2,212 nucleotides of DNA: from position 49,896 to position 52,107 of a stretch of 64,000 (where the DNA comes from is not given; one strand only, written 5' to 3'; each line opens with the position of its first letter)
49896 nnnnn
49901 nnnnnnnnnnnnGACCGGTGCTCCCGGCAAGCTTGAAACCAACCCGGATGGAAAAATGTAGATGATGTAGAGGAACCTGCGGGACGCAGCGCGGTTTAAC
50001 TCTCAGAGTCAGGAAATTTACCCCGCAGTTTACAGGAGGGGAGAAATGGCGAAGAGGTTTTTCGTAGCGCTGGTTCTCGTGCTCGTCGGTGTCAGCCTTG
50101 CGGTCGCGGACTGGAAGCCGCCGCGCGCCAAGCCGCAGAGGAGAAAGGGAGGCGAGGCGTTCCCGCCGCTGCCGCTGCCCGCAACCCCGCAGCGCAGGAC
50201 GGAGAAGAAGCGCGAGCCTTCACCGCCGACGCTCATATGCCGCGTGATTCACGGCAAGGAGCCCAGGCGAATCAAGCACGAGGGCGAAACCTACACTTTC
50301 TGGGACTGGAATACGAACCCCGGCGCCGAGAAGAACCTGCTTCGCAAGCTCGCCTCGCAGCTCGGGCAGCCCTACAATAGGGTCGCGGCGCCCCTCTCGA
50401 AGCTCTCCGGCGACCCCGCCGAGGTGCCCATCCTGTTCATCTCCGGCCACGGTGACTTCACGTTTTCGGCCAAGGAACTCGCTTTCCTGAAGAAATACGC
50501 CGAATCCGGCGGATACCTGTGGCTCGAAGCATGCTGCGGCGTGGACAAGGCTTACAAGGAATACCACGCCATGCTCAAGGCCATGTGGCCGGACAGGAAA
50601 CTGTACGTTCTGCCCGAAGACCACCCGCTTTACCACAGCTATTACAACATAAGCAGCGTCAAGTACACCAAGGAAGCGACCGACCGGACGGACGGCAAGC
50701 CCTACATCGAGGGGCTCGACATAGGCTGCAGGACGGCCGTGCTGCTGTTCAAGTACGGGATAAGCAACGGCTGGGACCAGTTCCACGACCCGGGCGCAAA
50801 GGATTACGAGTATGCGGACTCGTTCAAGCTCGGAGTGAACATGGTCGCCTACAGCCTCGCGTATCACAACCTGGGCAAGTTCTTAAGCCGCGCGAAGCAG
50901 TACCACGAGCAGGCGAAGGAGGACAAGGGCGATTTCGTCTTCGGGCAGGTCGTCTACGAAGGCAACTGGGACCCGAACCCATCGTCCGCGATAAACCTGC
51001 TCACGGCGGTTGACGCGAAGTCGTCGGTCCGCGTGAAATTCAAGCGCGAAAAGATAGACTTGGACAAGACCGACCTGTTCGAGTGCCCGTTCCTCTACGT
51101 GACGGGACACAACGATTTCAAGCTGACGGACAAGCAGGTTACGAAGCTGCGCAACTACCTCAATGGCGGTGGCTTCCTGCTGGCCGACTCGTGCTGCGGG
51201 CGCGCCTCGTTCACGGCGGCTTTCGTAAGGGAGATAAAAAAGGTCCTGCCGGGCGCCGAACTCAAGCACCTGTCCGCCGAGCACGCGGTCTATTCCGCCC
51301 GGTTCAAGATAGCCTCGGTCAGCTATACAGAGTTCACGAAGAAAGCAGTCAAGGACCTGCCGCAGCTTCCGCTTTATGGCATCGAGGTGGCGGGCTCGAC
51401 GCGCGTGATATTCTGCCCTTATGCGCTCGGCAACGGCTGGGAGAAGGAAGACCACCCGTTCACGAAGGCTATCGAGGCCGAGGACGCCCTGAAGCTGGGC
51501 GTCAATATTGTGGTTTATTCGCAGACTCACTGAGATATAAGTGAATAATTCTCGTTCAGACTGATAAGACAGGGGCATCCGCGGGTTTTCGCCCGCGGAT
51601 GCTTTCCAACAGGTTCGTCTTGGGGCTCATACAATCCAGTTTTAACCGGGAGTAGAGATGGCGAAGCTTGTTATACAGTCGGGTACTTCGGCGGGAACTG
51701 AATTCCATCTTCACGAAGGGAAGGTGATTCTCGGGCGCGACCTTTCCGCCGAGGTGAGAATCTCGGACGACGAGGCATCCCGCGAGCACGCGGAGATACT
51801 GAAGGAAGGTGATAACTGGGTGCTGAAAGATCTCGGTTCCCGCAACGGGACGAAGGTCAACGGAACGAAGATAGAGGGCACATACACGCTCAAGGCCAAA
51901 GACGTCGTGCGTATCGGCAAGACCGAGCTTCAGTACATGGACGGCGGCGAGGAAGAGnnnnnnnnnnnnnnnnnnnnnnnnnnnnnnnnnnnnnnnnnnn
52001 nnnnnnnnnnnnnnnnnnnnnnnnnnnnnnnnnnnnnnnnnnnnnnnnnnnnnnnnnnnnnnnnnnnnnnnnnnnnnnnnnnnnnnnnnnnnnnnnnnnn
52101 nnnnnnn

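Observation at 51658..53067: FHA domain fused to a MoxR AAA+ ATPase at the head of a DUF58/vWA 'Bat-like' operon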

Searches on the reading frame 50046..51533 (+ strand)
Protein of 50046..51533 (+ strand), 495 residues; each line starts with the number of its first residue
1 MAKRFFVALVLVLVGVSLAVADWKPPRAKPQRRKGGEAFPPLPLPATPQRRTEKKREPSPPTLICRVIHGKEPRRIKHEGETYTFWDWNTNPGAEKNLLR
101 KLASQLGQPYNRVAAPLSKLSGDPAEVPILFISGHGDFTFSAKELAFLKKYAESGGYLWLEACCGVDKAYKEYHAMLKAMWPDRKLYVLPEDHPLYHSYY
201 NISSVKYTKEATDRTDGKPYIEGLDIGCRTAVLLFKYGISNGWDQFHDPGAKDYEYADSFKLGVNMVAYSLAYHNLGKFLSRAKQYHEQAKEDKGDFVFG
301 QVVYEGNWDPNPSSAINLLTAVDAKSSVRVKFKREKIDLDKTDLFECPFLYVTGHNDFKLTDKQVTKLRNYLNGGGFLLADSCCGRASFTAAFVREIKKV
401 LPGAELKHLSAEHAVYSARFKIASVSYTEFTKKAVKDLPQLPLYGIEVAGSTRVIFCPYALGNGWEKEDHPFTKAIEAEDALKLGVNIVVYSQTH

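Call 5: search_protein_families(library=pfam, proteins=[window:50046-51533:+], max_evalue=0.01)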
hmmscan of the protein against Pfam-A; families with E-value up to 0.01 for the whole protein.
window:50046-51533:+ (495 aa): 2 families
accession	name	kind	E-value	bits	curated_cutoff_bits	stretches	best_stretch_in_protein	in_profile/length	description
PF13709.12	DUF4159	-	2.7e-70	236.4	25.9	2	299-492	2-201/202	Domain of unknown function (DUF4159)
PF09822.16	ABC_transp_aux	-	0.0051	16.5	34.7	0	100-156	19-74/288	ABC-type uncharacterized transport system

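Call 34: search_protein_families(library=ncbifam, proteins=[window:50046-51533:+], max_evalue=0.001)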
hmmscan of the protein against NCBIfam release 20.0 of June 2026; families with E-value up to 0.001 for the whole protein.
window:50046-51533:+ (495 aa): 0 families

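Call 53: find_related_loci(query=A2, collection=metagenome_contigs, flank=5000)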
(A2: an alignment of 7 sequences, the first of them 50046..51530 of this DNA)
Query A2 (495 aa) in metagenome_contigs; peptide patterns used: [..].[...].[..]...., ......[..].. (x = any residue, [..] = any of these).
600 stretches matched a pattern (row limit reached: there are more); 305 encode a relative of the query (tblastn E <= 1e-3); the best 80 are kept; 80 distinct loci.
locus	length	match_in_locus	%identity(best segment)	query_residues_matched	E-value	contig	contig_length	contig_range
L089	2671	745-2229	82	1-495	0e+0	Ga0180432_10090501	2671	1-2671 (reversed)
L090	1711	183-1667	74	1-495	0e+0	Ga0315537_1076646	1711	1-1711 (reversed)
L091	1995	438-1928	45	7-495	5e-145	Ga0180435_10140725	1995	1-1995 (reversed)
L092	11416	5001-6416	42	25-495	2e-130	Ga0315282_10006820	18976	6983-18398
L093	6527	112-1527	46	25-495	3e-130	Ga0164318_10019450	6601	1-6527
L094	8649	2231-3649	45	22-495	6e-128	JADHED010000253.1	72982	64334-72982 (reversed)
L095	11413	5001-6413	45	26-495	2e-127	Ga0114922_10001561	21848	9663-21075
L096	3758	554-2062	41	1-495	2e-128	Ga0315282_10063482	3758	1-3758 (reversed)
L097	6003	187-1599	45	26-495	3e-125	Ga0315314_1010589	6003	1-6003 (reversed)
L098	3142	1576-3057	42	7-495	3e-129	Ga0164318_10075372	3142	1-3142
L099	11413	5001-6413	44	26-495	3e-124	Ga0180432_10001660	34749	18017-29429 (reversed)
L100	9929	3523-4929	44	24-495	1e-123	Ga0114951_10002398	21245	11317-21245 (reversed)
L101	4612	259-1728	42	6-495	9e-123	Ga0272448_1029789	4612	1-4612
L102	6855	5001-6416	45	25-495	2e-121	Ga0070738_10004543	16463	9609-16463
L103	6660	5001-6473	40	5-495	9e-121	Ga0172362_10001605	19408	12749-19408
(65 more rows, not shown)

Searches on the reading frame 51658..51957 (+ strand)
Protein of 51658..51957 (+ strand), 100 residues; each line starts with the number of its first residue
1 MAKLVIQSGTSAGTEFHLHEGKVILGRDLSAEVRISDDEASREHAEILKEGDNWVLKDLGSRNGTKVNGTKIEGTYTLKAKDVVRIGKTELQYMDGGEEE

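Call 38: search_solved_structures(query=window:51658-51948:+, max_evalue=0.001, show_alignments=2)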
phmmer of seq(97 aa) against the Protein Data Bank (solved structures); distinct sequences matched with E-value up to 0.001: 25.
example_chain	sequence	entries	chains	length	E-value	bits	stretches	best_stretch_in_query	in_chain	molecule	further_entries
3gqs_A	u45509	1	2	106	3.7e-15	59.5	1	5-91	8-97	Adenylate cyclase-like protein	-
3po8_A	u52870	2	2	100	1.5e-11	48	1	5-91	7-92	Putative uncharacterized protein TB39.8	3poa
2lc1_A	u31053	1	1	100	1.5e-11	48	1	5-91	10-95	Putative uncharacterized protein TB39.8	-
3oun_A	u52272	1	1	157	5.7e-11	46.1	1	5-91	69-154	Putative uncharacterized protein TB39.8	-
6i2q_B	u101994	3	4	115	1.4e-10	44.8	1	2-96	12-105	Glycogen accumulation regulator GarA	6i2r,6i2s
8p5r_G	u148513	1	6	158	2.7e-10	43.9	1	2-96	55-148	Glycogen accumulation regulator GarA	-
2kkl_A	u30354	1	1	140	8.6e-10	42.3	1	2-96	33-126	Uncharacterized protein Mb1858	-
7rj3_A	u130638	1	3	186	1.5e-09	41.6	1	2-96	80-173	Glycogen accumulation regulator GarA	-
2kfu_A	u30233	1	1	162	1.6e-09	41.5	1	2-96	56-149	Rv1827 pThr 22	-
6i2p_D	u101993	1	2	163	1.6e-09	41.4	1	2-96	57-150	Glycogen accumulation regulator GarA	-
2kb3_A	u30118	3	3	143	3.2e-08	37.3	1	2-96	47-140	Oxoglutarate dehydrogenase inhibitor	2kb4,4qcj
8p5x_G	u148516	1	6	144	3.2e-08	37.3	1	2-96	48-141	Oxoglutarate dehydrogenase inhibitor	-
6hc1_A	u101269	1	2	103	2.5e-07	34.4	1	12-96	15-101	GGDEF domain protein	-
6hc0_B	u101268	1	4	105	2.7e-07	34.3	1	12-96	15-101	GGDEF domain protein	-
1uht_A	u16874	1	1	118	3.7e-07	33.9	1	4-88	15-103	expressed protein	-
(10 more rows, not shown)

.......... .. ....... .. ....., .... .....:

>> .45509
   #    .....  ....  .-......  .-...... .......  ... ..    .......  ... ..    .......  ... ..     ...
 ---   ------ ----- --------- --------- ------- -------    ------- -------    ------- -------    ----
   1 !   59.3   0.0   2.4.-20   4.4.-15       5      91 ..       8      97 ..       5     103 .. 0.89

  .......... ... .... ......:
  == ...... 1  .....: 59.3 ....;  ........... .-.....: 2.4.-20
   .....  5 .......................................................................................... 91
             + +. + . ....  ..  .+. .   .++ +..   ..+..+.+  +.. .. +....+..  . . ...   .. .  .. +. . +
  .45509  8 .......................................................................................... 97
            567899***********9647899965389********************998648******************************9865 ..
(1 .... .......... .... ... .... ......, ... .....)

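Call 58: find_homologous_proteins(query=window:51658-51957:+, max_evalue=0.00001)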
Query seq(100 aa) (100 aa): 4 proteins with E <= 0.00001 among 13 candidates.
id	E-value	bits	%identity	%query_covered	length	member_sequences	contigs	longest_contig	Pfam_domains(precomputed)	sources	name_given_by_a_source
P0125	6.3e-11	60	44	81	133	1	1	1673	PF00498.32,PF16697.11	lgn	-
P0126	1.4e-8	53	40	93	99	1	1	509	PF00498.32,PF16697.11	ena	-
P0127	1.1e-6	47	34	99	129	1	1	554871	PF00498.32,PF16697.11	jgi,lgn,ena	-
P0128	1.4e-6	47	76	34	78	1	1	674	-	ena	-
